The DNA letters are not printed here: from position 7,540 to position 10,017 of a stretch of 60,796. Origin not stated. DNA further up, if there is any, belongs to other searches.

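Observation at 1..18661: Fasciclin-rich, CAZyme-free double SusC/SusD operon: candidate undescribed surface capture/uptake system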

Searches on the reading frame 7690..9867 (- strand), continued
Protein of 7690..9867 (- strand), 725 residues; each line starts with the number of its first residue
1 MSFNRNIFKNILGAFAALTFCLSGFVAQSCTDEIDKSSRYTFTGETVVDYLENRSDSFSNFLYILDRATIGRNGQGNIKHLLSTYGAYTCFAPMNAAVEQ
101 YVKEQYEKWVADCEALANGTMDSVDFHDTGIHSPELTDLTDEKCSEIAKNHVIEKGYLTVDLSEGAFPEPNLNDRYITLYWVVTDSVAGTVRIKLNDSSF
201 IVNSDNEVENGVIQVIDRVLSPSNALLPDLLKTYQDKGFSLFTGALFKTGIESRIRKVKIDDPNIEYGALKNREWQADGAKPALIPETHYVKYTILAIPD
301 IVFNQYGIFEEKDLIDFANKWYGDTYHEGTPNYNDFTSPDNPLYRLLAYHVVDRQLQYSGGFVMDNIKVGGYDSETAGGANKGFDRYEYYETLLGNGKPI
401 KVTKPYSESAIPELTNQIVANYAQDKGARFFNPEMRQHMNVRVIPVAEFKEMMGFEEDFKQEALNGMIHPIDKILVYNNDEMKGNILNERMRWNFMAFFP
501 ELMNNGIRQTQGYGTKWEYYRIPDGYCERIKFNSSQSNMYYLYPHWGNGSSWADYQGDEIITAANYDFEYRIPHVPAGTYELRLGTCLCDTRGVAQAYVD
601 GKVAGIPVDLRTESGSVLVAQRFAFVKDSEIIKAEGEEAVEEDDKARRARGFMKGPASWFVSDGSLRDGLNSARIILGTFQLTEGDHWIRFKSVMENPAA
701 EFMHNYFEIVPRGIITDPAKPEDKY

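Call 31: search_solved_structures(query=A1, max_evalue=1, show_alignments=2)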
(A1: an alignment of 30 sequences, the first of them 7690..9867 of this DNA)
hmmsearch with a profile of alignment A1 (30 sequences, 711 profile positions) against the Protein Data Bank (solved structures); distinct sequences matched with E-value up to 1: 24.
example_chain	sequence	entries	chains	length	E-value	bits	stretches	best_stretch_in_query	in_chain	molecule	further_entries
5yjh_A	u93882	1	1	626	2.1e-20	75.7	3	147-238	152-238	Periostin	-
5yjg_A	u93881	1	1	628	2.3e-20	75.6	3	147-239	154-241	Periostin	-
5nv6_A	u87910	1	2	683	1.1e-17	66.7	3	191-250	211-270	Transforming growth factor-beta-induced protein ig-h3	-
7asg_A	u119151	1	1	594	3e-17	65.3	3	191-250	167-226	Transforming growth factor-beta-induced protein ig-h3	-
7as7_A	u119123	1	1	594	8.1e-17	63.9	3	192-250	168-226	Transforming growth factor-beta-induced protein ig-h3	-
7asc_A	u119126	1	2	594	7.5e-16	60.7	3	191-250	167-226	Transforming growth factor-beta-induced protein ig-h3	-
5wt7_A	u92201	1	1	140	3.9e-05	25.2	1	53-116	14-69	Periostin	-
1x3b_A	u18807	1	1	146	0.00013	23.5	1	71-114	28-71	Transforming growth factor-beta induced protein IG-H3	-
1o70_A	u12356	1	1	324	0.00019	23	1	193-252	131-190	FASCICLIN I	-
9nu9_A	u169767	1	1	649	0.00023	22.7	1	180-239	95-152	FAS1 domain-containing protein fsc1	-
9o0b_A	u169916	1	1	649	0.00024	22.6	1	180-239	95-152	FAS1 domain-containing protein fsc1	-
5y6p_A1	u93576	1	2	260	0.00029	22.4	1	163-226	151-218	LRC6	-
6tjv_Q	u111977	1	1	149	0.00038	22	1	193-216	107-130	Tll0220 protein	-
2mxa_A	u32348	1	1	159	0.00046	21.7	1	193-216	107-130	NDH-1 complex sensory subunit CupS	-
1w7d_A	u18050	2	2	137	0.00053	21.5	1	138-218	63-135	BETA-IG-H3/FASCICLIN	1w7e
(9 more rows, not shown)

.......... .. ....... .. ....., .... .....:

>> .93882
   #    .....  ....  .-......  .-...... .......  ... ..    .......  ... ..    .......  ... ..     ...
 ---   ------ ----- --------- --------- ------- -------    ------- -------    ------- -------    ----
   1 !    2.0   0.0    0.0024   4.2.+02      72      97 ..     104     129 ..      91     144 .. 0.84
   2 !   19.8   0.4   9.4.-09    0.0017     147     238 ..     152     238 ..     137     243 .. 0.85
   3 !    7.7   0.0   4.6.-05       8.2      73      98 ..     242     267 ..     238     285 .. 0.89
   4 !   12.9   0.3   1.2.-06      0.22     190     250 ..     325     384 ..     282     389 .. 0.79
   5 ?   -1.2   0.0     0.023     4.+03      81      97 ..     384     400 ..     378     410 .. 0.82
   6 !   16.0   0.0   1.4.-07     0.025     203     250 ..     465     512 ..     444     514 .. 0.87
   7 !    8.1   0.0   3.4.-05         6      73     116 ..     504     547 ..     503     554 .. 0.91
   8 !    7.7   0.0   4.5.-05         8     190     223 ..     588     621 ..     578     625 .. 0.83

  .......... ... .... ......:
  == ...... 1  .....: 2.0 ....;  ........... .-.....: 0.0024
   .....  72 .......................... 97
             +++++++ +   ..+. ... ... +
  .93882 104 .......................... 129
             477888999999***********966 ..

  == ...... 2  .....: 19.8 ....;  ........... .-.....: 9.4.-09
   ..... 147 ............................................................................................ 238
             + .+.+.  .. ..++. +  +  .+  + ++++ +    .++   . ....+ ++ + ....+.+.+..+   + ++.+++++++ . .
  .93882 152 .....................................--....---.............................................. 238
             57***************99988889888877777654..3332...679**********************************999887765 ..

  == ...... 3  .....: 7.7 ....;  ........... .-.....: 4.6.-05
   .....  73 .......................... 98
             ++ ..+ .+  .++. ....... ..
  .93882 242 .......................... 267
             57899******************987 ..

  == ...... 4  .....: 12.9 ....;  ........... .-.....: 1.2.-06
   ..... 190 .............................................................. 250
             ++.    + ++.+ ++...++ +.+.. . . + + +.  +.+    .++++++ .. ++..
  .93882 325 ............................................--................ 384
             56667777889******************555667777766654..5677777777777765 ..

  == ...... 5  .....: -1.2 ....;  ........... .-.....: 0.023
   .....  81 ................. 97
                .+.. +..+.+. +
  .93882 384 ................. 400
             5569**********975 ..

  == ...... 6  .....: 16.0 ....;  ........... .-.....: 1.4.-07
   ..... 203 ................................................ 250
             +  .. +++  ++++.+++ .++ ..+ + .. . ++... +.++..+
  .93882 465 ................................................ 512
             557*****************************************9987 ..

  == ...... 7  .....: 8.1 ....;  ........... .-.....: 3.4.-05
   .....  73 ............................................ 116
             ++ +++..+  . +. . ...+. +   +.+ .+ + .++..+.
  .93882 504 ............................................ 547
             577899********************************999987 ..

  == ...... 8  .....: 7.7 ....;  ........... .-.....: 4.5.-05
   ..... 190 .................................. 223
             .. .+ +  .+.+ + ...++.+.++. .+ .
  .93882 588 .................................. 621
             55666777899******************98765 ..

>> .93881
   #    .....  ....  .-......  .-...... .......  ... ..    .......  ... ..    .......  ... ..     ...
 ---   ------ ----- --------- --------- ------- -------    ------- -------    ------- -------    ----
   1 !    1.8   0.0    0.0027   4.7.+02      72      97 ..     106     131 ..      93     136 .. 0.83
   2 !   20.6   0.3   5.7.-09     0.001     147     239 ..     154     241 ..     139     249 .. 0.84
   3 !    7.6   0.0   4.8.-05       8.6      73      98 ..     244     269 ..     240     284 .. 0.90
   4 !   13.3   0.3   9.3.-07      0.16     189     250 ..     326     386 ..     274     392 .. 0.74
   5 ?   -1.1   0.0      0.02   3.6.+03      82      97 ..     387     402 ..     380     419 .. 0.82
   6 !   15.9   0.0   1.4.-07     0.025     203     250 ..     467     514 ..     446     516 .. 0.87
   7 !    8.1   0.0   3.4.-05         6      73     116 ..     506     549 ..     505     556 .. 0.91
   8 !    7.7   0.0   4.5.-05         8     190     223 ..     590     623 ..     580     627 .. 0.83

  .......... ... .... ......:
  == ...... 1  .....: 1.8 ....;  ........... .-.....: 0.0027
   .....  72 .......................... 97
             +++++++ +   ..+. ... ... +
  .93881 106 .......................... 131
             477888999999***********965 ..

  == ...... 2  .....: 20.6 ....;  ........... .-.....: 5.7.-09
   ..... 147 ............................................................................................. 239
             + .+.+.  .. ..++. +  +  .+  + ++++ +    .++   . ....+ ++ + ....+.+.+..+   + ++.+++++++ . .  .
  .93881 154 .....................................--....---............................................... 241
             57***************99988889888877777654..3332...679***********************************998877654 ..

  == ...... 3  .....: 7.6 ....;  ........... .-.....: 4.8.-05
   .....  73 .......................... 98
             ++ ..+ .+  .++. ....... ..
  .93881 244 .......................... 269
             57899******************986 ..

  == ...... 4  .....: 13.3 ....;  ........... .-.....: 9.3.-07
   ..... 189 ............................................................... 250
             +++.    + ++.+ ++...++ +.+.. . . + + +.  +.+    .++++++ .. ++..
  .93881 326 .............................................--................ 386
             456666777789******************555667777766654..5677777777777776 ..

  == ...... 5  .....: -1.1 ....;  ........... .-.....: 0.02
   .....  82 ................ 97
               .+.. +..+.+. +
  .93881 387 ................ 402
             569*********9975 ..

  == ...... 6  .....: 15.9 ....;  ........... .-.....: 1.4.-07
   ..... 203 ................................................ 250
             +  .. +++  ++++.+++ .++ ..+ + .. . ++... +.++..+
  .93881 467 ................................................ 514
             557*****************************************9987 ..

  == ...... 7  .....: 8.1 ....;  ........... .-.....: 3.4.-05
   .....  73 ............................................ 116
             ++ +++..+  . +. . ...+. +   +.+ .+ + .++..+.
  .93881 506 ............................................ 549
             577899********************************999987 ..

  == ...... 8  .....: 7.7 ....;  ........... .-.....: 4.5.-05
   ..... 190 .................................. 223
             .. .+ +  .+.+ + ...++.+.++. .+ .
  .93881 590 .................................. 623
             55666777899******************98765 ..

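Call 45: predict_structure(alignment_id=A1)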
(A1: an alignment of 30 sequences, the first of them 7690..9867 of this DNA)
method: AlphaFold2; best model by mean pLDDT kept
length: 725 residues; sequences in the alignment: 30
mean_pLDDT: 85.9   pTM: 0.84
mean pLDDT of the five models: 85.9, 83.9, 83.7, 83.5, 83.0
residues with pLDDT >= 90: 415; 70-90: 229; 50-70: 41; < 50: 40
segments of 3 or more residues with pLDDT < 50: 1-40
pLDDT, mean of each block of 10 residues (from residue 1): 36 38 32 41 82 97 94 76 88 96 92 91 79 93 93 88 78 83 66 82 91 94 85 90 96 90 90 72 90 97 97 95 71 80 96 92 86 88 90 92 93 94 93 93 92 83 91 96 93 90 84 72 94 93 86 87 92 95 93 93 89 92 91 92 89 91 90 93 94 86 93 85 61
secondary structure, 60 per line:
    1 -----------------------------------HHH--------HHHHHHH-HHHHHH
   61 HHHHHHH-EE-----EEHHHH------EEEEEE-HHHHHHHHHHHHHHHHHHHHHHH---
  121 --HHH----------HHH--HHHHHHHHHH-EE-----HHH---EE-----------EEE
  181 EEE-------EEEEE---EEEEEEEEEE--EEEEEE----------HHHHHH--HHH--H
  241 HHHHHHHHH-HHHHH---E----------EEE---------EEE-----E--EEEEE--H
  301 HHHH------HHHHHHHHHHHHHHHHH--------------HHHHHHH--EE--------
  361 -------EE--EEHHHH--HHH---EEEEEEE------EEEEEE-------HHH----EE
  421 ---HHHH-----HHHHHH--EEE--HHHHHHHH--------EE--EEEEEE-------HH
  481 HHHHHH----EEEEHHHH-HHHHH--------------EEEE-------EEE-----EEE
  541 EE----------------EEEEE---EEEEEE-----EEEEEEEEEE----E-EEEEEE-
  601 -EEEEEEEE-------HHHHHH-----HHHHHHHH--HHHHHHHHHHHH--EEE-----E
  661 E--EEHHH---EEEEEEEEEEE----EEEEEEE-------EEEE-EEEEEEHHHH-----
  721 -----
elements in order (helices of 4 or more, strands of 3 or more residues): H47-53 H55-67 H78-81 E88-93 H95-117 H141-150 E178-183 E191-195 E199-208 E211-216 H227-232 H240-249 H251-255 E270-272 E282-284 E293-297 H300-304 H311-327 H342-348 H374-377 E386-392 E399-404 H424-427 H433-438 E441-443 H446-453 E466-471 H479-486 E491-494 H495-498 H500-504 E519-522 E530-532 E538-542 E559-563 E567-572 E578-587 E594-599 E602-609 H617-622 H628-635 H638-649 E652-654 E672-682 E687-693 E701-704 E706-711 H712-715
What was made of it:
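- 7690..9867 (-): FAS_B: 725-aa lipoprotein with FAS1-FAS1 (about residues 40-475) and a C-terminal CBM-like beta-sandwich (residues about 480-725, window 7693-8430). AF2 model pLDDT 85.9, pTM 0.84 (call 45).
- Closest known: CBM84 xanthan-binding modules. Different: About 245 aa against about 135 aa, with a helical insertion (call 45).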

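Call 47: fold_search(model_id=the predicted structure, library=pdb)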
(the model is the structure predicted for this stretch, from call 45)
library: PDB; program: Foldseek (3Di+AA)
matches with E <= 10: 1084; with E <= 0.001: 38
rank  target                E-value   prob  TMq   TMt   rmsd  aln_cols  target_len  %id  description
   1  5yjg                  2.4e-12  1.00  0.25  0.30   8.8       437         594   16  Structural insights into periostin functions (released 2018-05-23)
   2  5yjh                  4.0e-12  1.00  0.26  0.30   8.3       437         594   16  Structural insights into periostin functions (released 2018-05-23)
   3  7asg                  7.9e-12  1.00  0.24  0.28   9.7       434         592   13  TGFBIp mutant R555W (released 2020-12-23)
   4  7asc_A                2.0e-11  1.00  0.25  0.29   9.1       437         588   13  TGFBIp mutant A546T (released 2020-12-23)
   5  7as7                  3.2e-11  1.00  0.24  0.28   9.7       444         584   13  Crystal structure of the GCD-associated TGFBIp mutant R124H (released 2020-12-23)
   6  5nv6_B                1.4e-10  1.00  0.22  0.26  10.1       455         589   13  Structure of human transforming growth factor beta-induced protein (TGFBIp). (released 2017-08-09)
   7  5nv6_A                2.1e-10  1.00  0.21  0.25  10.6       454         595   12  Structure of human transforming growth factor beta-induced protein (TGFBIp). (released 2017-08-09)
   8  1o70_A                4.0e-09  1.00  0.18  0.37  13.1       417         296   13  Novel Fold Revealed by the Structure of a FAS1 Domain Pair from the Insect Cell Adhesion Molecule Fasciclin I (released 2003-02-13)
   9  7ehg_E                2.2e-07  1.00  0.14  0.67   6.8       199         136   18  Crystal Structure of MiXBM (released 2022-03-30)
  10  7ehg_B                2.4e-07  1.00  0.14  0.69   6.7       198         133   18  Crystal Structure of MiXBM (released 2022-03-30)
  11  7ehg_F                2.7e-07  1.00  0.14  0.68   6.8       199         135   18  Crystal Structure of MiXBM (released 2022-03-30)
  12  7ehg_A                3.6e-07  1.00  0.14  0.68   6.7       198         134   18  Crystal Structure of MiXBM (released 2022-03-30)
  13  7ehg_C                4.5e-07  1.00  0.14  0.69   6.8       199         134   18  Crystal Structure of MiXBM (released 2022-03-30)
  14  7ehg_G                5.0e-07  1.00  0.14  0.69   6.7       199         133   18  Crystal Structure of MiXBM (released 2022-03-30)
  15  9nu9                  5.3e-06  1.00  0.15  0.21  17.2       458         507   11  X-ray Crystal Structure of Fission Yeast Fsc1 protein in C2 Symmetry (released 2026-04-01)
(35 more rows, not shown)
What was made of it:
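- On Polysaccharide utilisation locus (Sus-like system): A CBM-like fold is present in FAS_B and FAS_C (call 47).
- Closest known: Eukaryotic multi-FAS1 matricellular proteins. Same: FAS_B aligns along two (call 47).
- Checked: The FAS_B model (pLDDT 85.9) shows two FAS1 domains (calls 45, 47).
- FAS_B and FAS_C have a CBM-like fold (call 47). The CBM-like domain points to carbohydrate (call 47).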

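Call 88: search_solved_structures(query=L040:19532-21517:+, max_evalue=0.01)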
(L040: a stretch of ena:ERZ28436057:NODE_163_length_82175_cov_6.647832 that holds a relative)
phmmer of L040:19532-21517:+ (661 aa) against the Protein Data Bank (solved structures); distinct sequences matched with E-value up to 0.01: 0.
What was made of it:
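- SusD2 is so divergent that it has no PDB match by sequence (call 88).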
